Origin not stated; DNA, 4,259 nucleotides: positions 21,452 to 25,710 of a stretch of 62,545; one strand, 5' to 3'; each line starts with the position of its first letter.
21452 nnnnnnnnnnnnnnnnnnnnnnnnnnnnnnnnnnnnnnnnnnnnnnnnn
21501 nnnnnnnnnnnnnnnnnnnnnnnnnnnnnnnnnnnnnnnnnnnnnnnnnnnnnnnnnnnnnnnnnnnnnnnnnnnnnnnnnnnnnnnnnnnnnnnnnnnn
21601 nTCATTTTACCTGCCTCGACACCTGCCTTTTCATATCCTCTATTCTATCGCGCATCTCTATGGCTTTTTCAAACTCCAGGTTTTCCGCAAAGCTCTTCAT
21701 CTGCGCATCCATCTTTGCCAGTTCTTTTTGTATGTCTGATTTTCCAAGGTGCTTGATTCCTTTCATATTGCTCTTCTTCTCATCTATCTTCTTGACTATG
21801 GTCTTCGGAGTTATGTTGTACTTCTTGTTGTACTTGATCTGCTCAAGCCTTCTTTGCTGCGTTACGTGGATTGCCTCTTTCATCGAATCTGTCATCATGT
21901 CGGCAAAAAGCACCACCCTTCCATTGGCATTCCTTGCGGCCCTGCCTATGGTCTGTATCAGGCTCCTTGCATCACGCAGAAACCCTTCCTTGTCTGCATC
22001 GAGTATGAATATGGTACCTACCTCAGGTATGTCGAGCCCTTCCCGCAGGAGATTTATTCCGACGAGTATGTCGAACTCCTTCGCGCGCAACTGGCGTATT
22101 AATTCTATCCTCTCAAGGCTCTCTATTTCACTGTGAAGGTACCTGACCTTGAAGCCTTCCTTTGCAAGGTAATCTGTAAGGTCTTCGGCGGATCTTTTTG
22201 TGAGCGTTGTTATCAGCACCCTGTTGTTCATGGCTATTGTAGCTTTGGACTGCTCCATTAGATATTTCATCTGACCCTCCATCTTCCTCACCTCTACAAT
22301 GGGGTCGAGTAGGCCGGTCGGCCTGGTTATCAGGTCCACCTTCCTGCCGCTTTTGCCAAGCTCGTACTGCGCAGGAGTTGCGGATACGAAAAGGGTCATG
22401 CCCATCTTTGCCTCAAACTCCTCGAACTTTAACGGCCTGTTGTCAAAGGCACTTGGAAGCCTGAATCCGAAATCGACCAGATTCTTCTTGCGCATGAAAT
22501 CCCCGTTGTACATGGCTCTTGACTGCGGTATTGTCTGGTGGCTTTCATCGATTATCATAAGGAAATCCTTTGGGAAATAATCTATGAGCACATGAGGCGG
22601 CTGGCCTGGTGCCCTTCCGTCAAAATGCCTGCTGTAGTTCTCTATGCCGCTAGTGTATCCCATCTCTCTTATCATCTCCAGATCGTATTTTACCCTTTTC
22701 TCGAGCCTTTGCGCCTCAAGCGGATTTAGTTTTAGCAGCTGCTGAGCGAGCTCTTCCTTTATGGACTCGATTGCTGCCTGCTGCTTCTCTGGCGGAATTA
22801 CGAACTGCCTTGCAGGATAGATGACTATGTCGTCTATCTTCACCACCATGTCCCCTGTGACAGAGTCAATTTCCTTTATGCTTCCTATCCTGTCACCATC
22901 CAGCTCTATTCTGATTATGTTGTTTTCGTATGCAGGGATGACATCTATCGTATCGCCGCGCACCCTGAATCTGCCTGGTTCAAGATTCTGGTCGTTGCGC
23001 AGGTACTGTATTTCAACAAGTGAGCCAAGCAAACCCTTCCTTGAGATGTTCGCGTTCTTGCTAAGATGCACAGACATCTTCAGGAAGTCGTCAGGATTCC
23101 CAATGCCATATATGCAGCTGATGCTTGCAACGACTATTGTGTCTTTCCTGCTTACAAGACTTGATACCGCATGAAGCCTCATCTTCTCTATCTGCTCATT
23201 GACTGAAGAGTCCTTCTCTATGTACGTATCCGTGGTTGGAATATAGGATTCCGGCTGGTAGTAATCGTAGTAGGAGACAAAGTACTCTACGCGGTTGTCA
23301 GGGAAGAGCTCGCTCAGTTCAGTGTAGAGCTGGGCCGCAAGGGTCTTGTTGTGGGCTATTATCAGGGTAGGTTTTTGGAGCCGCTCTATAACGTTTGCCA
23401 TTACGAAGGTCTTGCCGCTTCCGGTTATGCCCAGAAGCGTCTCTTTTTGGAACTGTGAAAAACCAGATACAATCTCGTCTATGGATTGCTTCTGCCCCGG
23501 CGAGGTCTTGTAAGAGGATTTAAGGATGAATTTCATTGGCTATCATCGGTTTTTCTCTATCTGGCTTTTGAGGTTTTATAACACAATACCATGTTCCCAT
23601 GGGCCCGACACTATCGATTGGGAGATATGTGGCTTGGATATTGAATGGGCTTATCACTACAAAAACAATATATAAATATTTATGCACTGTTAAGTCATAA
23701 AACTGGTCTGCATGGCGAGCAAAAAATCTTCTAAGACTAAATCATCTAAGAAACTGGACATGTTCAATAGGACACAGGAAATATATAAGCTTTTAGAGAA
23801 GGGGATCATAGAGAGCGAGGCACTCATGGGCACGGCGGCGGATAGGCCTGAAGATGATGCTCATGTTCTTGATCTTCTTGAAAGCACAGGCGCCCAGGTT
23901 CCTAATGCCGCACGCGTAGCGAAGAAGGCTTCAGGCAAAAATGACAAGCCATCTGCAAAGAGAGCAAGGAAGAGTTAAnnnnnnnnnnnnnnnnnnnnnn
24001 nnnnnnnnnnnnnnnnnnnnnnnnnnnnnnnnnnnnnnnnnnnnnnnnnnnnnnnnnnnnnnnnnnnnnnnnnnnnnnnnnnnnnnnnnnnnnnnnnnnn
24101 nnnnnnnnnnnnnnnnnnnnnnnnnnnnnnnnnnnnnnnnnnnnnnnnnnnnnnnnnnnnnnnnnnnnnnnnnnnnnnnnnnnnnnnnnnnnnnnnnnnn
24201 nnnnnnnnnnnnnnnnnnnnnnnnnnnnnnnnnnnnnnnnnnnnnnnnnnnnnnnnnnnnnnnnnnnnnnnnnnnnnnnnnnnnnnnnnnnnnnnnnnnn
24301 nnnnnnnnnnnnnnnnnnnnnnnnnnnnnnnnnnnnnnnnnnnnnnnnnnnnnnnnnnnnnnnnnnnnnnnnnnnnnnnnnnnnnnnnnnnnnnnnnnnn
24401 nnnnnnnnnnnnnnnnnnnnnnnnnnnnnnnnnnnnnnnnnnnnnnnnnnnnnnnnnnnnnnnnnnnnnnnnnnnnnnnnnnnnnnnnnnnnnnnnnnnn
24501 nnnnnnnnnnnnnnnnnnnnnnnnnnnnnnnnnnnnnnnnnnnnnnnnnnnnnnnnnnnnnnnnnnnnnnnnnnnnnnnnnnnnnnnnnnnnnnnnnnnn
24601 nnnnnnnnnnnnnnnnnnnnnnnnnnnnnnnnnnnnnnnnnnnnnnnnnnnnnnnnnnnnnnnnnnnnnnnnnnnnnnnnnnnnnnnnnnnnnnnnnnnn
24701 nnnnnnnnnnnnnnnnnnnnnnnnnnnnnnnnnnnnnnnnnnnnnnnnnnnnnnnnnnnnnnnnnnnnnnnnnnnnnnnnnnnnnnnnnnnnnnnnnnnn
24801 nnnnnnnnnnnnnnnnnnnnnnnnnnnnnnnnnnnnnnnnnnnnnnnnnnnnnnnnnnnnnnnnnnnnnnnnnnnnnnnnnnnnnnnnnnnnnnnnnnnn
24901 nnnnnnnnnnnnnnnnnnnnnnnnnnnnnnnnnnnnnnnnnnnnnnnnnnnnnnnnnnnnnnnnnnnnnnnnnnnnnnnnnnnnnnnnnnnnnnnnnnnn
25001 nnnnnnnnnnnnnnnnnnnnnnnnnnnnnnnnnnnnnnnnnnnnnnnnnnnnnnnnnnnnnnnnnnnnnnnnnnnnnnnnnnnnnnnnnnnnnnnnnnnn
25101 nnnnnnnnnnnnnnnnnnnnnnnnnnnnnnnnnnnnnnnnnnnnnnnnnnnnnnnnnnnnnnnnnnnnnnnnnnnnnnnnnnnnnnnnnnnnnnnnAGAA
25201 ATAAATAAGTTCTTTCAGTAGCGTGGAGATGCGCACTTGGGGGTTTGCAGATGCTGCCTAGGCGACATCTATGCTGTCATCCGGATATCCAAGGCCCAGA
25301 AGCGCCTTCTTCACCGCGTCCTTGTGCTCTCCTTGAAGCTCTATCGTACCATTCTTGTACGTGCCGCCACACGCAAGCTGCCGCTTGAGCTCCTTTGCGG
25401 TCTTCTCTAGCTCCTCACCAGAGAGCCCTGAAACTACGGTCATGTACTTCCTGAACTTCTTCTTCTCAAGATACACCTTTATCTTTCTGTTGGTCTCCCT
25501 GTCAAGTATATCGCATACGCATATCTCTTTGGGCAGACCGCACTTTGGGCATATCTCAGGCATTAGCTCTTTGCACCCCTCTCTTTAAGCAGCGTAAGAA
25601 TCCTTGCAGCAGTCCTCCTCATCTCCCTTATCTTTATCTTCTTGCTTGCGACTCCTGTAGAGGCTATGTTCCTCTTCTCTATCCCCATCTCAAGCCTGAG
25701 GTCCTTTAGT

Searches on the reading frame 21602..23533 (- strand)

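Call 20: search_protein_families(library=pfam, proteins=[window:21602-23533:-], max_evalue=0.0001)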
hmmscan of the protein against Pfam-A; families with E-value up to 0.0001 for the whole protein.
window:21602-23533:- (643 aa): 5 families
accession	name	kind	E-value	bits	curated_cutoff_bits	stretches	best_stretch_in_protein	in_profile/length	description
PF17757.6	UvrB_inter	-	3.8e-29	101.1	22.9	1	155-244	1-91/91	UvrB interaction domain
PF00271.37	Helicase_C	-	8.4e-20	71.5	23.5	1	432-535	11-109/110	Helicase conserved C-terminal domain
PF12344.14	UvrB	-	1.5e-17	63.6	27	1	542-583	1-42/43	Ultra-violet resistance protein B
PF04851.21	ResIII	-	1.1e-11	45.4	22.5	1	9-114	3-113/164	Type III restriction enzyme, res subunit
PF00270.35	DEAD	-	3.5e-06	27.3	26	1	12-83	2-77/167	DEAD/DEAH box helicase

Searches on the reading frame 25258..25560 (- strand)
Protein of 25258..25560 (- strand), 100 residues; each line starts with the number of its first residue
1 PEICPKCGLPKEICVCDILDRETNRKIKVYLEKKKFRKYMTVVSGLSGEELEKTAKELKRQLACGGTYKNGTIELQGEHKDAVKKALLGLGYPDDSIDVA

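Call 21: search_protein_families(library=pfam, proteins=[window:25258-25560:-], max_evalue=0.0001)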
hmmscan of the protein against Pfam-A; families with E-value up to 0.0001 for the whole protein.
window:25258-25560:- (100 aa): 1 family
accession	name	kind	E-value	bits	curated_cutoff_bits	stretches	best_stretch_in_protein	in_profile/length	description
PF01253.27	SUI1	-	1.8e-18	67.2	25.5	1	24-93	2-77/77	Translation initiation factor SUI1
